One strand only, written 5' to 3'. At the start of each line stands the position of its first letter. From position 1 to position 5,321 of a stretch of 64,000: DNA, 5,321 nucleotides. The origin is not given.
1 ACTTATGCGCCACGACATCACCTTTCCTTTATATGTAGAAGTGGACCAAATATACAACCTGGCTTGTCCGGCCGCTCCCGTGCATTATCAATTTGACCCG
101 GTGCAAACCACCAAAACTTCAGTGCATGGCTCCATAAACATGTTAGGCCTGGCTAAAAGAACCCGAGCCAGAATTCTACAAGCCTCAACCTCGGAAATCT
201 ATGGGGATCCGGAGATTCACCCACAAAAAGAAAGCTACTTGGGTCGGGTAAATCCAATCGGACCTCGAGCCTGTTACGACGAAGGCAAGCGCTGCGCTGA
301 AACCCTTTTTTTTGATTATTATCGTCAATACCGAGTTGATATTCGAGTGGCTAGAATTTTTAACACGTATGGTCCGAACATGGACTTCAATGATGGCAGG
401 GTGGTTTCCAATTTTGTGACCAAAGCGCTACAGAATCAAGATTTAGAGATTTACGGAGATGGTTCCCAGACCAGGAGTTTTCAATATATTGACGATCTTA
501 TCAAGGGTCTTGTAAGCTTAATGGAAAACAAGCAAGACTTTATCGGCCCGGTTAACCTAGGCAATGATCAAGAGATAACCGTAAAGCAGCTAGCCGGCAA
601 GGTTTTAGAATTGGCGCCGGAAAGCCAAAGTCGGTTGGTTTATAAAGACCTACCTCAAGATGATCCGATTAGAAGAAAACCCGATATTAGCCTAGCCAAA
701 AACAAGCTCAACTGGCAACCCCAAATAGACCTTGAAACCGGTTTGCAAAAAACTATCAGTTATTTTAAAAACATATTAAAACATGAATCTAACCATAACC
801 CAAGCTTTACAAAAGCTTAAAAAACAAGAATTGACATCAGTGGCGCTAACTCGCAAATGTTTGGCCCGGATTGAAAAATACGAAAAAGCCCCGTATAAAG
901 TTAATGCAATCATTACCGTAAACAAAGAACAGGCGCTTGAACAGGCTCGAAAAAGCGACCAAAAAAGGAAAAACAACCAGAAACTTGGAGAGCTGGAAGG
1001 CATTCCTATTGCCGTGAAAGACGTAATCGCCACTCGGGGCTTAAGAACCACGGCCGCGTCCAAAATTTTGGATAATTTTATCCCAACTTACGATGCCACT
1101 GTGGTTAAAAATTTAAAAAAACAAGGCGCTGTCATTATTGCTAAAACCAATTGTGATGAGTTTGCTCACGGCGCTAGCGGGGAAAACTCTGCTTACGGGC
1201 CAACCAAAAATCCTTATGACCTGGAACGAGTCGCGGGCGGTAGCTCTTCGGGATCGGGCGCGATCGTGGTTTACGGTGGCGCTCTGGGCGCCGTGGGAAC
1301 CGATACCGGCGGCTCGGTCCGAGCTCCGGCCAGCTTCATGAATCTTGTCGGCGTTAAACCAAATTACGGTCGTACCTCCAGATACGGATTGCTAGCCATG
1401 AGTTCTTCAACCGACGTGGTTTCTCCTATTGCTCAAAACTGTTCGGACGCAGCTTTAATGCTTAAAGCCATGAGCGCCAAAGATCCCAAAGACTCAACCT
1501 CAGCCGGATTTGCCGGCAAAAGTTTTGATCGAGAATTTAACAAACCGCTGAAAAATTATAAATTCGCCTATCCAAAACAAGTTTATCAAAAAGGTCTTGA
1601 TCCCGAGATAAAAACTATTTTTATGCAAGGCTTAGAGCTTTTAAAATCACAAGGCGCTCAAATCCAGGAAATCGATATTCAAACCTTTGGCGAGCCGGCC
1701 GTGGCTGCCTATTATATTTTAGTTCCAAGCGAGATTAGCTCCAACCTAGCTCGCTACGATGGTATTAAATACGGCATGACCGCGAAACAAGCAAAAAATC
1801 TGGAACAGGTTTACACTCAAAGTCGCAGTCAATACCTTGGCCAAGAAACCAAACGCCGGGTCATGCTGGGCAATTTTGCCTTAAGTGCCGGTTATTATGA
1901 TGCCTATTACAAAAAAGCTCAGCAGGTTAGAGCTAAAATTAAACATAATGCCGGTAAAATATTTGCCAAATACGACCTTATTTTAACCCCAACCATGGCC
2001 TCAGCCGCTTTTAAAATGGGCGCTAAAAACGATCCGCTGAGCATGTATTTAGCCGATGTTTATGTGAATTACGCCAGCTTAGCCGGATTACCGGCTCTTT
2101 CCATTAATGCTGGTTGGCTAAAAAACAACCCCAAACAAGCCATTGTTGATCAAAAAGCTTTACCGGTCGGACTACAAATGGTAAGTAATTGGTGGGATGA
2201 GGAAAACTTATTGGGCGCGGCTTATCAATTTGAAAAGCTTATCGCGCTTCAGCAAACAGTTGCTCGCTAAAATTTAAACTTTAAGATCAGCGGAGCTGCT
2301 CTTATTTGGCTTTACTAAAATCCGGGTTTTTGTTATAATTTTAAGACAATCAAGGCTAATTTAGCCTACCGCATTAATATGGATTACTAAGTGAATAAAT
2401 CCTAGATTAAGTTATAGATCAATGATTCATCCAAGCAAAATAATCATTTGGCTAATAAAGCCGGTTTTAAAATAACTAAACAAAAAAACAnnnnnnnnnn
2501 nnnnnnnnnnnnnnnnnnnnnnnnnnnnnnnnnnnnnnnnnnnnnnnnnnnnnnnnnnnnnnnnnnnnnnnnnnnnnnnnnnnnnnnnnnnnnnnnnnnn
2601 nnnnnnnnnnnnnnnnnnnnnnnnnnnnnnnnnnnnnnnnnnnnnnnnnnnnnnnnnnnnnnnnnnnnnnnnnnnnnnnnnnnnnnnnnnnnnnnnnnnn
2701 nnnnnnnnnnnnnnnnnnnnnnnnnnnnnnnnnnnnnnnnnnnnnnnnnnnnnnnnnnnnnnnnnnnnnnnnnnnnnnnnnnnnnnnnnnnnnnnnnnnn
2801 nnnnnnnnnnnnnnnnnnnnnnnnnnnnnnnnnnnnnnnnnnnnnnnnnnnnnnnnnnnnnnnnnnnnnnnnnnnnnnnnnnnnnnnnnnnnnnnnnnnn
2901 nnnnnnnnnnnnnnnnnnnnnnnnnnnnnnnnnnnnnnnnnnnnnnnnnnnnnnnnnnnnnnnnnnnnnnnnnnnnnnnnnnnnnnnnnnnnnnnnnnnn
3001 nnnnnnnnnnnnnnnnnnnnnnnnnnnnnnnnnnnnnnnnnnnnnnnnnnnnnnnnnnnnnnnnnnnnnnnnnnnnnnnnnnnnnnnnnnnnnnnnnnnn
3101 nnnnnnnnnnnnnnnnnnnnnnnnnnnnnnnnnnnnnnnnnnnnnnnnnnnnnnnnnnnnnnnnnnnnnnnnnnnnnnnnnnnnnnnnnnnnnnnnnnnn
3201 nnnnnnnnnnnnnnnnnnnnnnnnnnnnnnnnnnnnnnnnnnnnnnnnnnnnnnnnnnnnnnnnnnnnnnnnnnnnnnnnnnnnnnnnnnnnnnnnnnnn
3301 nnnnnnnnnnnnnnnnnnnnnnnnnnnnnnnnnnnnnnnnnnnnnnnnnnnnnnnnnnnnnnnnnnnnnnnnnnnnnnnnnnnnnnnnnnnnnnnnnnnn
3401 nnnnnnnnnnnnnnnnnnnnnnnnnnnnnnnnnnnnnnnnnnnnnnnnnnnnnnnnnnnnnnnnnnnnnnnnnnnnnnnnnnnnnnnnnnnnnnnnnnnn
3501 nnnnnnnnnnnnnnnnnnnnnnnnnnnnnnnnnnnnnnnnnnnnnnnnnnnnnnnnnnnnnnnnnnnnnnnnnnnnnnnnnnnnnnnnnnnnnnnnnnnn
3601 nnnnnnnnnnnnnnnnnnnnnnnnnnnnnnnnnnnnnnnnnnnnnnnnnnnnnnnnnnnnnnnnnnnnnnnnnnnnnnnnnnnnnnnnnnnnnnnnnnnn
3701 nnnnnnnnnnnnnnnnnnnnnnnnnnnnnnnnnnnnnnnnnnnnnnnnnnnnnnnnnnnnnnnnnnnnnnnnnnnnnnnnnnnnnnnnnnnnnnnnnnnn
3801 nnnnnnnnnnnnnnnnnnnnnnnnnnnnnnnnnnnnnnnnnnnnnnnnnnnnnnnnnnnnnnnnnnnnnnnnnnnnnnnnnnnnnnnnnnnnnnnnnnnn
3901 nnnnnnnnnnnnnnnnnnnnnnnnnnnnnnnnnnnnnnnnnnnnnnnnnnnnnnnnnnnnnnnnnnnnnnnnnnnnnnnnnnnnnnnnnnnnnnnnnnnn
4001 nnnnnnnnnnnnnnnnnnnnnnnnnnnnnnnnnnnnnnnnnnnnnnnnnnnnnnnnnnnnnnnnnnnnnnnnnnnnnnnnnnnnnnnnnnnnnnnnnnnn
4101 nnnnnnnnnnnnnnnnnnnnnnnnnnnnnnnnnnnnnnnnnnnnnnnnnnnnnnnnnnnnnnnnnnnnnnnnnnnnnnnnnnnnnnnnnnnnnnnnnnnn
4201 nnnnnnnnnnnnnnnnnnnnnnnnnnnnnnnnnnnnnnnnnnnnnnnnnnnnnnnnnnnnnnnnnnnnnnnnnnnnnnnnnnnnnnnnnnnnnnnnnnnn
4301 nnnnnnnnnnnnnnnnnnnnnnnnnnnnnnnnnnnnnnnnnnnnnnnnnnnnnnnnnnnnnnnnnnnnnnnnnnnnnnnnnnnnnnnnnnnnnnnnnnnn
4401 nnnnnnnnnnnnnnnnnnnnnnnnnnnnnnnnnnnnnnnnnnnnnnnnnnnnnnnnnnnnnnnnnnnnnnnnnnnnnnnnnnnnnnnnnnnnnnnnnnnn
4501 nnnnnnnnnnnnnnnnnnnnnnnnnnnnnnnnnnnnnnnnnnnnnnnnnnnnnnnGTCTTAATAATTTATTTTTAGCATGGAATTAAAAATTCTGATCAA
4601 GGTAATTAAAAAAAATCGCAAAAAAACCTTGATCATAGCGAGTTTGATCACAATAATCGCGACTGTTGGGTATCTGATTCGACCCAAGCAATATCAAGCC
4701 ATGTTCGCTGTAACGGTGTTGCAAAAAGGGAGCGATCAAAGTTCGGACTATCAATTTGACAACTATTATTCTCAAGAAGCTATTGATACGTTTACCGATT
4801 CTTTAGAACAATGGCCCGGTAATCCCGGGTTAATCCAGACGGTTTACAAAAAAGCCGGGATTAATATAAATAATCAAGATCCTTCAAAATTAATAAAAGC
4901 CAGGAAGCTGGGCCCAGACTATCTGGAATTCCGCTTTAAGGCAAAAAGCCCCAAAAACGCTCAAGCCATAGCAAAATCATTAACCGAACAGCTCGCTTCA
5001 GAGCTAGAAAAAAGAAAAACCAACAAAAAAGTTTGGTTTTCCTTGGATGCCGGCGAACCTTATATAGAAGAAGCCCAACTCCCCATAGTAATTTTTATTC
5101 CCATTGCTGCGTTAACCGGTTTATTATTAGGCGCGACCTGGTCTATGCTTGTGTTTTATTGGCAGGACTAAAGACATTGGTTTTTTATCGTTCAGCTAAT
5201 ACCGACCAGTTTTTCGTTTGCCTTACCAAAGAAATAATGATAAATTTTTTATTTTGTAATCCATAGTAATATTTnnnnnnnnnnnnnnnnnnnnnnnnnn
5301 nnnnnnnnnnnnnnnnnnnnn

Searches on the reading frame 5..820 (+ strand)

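Call 54: search_protein_families(library=pfam, proteins=[window:5-820:+], max_evalue=0.001)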
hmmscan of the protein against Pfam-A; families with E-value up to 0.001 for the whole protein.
window:5-820:+ (271 aa): 2 families
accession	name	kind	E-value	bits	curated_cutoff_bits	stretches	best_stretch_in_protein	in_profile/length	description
PF16363.11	GDP_Man_Dehyd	-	4.9e-38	131.9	27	1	11-250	74-332/332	GDP-mannose 4,6 dehydratase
PF01370.27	Epimerase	-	3.9e-33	115.3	20.9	1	12-178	64-230/240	NAD dependent epimerase/dehydratase family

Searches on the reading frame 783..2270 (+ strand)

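Call 54: search_protein_families(library=pfam, proteins=[window:783-2270:+], max_evalue=0.001)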
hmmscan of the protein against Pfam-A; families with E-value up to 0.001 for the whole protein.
window:783-2270:+ (495 aa): 1 family
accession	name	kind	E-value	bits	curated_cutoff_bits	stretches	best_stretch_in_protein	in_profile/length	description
PF01425.27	Amidase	-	1.1e-135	453.7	27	1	22-477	2-445/445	Amidase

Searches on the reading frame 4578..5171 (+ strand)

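Call 54: search_protein_families(library=pfam, proteins=[window:4578-5171:+], max_evalue=0.001)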
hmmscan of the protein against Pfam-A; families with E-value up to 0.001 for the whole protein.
window:4578-5171:+ (197 aa): 1 family
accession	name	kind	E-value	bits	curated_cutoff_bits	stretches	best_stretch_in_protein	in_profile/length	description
PF02706.20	Wzz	-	4.5e-06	27.3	25.5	1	2-66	4-67/91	Chain length determinant protein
